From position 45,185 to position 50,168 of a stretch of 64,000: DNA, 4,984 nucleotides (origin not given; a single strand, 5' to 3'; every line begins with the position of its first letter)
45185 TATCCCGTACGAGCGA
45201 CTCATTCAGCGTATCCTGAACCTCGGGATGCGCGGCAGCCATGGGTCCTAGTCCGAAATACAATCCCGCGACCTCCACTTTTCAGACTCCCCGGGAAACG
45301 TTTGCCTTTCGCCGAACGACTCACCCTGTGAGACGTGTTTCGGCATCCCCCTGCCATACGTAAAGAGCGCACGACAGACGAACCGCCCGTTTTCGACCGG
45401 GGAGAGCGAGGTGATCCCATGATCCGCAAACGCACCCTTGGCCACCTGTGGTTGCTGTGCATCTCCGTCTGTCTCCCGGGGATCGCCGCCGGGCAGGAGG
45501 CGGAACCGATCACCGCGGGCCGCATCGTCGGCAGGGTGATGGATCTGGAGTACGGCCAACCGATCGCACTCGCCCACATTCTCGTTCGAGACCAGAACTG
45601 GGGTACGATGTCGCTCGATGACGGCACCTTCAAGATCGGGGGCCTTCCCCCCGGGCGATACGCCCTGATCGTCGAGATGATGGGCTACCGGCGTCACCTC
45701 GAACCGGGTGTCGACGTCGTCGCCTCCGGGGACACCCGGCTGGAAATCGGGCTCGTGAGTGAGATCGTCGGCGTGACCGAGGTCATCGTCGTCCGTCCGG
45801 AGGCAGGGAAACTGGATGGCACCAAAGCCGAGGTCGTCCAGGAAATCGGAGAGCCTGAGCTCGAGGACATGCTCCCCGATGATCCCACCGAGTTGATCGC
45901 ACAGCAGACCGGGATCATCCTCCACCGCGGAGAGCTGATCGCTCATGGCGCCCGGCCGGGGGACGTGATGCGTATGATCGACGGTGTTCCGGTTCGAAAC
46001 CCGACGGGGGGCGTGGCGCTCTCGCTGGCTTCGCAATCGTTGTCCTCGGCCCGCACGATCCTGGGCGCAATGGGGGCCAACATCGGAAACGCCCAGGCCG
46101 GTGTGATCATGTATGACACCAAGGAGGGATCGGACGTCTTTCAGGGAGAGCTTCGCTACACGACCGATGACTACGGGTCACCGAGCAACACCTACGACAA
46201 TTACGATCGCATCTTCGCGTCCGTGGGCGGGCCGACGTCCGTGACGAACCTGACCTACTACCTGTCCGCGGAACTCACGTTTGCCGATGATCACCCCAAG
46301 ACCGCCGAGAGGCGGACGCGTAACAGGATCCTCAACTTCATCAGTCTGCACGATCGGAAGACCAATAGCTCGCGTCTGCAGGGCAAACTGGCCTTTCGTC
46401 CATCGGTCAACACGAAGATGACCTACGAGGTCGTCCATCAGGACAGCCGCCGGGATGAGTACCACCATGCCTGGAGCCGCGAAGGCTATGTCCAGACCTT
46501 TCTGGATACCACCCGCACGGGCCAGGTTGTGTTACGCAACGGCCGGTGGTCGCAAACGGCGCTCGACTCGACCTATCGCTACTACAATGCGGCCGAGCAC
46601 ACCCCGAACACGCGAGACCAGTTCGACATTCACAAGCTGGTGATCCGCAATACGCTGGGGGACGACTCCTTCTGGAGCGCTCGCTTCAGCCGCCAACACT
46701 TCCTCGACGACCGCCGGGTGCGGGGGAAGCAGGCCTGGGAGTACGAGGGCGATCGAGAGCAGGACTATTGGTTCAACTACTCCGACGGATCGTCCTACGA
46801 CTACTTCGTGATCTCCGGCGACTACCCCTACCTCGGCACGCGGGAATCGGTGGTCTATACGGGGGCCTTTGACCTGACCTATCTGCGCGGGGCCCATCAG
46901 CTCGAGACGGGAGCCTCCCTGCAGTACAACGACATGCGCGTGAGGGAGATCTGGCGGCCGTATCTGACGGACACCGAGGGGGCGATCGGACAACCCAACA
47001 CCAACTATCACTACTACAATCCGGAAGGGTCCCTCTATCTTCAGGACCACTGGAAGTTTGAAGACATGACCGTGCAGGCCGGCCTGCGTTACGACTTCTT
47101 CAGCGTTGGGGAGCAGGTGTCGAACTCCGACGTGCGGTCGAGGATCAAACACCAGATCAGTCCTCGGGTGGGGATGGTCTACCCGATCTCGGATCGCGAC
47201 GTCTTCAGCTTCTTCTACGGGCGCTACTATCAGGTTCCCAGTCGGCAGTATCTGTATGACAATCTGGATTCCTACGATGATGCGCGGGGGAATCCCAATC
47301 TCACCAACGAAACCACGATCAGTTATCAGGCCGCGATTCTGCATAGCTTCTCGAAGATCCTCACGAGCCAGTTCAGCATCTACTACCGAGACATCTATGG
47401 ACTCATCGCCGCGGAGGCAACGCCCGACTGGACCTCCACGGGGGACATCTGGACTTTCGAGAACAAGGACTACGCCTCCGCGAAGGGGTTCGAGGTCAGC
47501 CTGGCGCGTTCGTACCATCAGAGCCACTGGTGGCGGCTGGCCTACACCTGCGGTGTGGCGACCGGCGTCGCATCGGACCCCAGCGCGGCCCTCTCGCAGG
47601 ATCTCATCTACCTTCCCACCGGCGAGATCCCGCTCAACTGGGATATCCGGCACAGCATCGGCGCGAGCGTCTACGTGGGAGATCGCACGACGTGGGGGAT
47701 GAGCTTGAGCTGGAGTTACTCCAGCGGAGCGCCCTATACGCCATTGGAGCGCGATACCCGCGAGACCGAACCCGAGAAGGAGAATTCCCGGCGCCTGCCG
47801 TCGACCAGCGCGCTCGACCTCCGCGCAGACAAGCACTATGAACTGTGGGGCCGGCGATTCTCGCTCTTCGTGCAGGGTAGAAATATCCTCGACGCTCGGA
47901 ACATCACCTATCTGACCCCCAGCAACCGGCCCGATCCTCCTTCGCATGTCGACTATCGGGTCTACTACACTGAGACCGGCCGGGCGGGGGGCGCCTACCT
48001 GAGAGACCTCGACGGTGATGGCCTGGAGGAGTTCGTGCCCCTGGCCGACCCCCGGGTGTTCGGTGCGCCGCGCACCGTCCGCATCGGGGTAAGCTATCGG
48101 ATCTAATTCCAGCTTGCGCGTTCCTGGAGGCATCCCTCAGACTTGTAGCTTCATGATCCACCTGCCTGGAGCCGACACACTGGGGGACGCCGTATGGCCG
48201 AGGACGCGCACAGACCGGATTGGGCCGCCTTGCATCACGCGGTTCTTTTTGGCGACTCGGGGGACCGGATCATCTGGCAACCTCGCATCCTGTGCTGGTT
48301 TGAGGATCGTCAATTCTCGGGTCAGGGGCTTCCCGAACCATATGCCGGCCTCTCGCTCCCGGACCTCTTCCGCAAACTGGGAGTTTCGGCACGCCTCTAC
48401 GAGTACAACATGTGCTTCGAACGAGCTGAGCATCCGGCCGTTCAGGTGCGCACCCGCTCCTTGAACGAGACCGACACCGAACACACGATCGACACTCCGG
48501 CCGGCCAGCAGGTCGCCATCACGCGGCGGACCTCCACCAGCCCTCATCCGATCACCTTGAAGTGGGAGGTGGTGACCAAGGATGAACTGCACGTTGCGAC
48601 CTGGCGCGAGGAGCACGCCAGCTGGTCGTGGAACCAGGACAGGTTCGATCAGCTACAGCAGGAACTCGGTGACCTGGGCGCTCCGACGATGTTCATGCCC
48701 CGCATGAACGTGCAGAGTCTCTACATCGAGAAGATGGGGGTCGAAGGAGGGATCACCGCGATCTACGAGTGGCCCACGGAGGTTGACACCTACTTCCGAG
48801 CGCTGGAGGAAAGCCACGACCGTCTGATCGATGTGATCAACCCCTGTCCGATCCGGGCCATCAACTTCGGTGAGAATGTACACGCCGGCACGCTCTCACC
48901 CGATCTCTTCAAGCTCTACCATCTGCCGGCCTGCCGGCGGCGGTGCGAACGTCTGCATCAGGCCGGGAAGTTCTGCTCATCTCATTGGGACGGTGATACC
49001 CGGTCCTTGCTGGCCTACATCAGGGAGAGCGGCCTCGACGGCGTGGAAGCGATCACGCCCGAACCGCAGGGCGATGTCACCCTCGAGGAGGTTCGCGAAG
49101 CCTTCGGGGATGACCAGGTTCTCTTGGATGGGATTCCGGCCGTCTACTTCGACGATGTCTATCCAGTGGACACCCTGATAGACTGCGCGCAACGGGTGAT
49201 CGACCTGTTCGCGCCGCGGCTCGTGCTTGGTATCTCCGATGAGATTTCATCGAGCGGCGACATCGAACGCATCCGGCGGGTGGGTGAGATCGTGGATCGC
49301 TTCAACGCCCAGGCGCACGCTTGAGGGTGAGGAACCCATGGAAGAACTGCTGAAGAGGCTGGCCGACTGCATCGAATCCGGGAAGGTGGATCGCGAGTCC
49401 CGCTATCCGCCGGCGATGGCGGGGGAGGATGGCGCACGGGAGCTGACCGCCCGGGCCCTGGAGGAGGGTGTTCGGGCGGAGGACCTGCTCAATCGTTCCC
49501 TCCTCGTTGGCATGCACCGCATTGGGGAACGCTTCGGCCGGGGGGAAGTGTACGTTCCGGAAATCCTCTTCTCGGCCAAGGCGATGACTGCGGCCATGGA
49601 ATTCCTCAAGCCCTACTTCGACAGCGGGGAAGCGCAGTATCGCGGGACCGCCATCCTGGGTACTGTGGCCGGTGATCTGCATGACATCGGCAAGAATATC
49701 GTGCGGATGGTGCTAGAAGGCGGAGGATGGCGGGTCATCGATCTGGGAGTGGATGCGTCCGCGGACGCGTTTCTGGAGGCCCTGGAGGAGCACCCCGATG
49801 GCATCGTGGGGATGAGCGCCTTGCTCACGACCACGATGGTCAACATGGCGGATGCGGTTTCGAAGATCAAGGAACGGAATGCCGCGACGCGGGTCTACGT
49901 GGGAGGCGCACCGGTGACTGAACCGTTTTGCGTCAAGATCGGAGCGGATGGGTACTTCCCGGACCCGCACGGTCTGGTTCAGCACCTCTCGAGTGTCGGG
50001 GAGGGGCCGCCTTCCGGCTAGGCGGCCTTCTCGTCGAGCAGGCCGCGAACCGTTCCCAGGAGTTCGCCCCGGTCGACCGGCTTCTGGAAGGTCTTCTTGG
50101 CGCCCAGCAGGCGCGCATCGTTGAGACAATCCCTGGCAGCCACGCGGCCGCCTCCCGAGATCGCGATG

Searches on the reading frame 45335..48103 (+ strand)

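Call 7: search_protein_families(library=pfam, proteins=[window:45335-48103:+], max_evalue=0.01)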
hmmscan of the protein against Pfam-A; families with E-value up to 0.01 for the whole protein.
window:45335-48103:+ (923 aa): 3 families
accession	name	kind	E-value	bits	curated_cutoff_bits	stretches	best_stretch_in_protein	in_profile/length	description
PF00593.30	TonB_dep_Rec_b-barrel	-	3.3e-22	80.4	27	1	390-851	15-436/436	TonB dependent receptor-like, beta-barrel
PF13620.12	CarboxypepD_reg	-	1e-12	48.6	32.3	1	64-140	2-81/82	Carboxypeptidase regulatory-like domain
PF13715.12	CarbopepD_reg_2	-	1e-10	41.9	32.2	1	64-152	1-88/88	CarboxypepD_reg-like domain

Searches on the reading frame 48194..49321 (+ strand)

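Call 7: search_protein_families(library=pfam, proteins=[window:48194-49321:+], max_evalue=0.01)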
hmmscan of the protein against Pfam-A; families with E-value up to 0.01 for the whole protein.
window:48194-49321:+ (376 aa): 1 family
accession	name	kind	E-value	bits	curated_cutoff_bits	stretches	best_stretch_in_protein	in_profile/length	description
PF01208.23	URO-D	-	0.00035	20.1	23.9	1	222-285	201-265/346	Uroporphyrinogen decarboxylase (URO-D)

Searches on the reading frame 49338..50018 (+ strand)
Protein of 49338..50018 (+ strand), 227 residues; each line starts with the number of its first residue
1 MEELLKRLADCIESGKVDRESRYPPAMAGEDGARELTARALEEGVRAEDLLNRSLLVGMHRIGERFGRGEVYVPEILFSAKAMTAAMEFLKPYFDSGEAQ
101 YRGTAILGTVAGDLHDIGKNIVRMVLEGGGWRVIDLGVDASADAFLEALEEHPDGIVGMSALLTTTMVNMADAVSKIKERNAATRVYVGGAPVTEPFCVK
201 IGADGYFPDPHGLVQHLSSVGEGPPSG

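Call 7: search_protein_families(library=pfam, proteins=[window:49338-50018:+], max_evalue=0.01)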
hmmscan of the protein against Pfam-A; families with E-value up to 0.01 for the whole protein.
window:49338-50018:+ (227 aa): 2 families
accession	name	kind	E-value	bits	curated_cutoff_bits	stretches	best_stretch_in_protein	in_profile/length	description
PF02310.24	B12-binding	-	1.2e-22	80.4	32.1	1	104-206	2-112/121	B12 binding domain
PF02607.22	B12-binding_2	-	5.4e-17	62.2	23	1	30-91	14-74/74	B12 binding domain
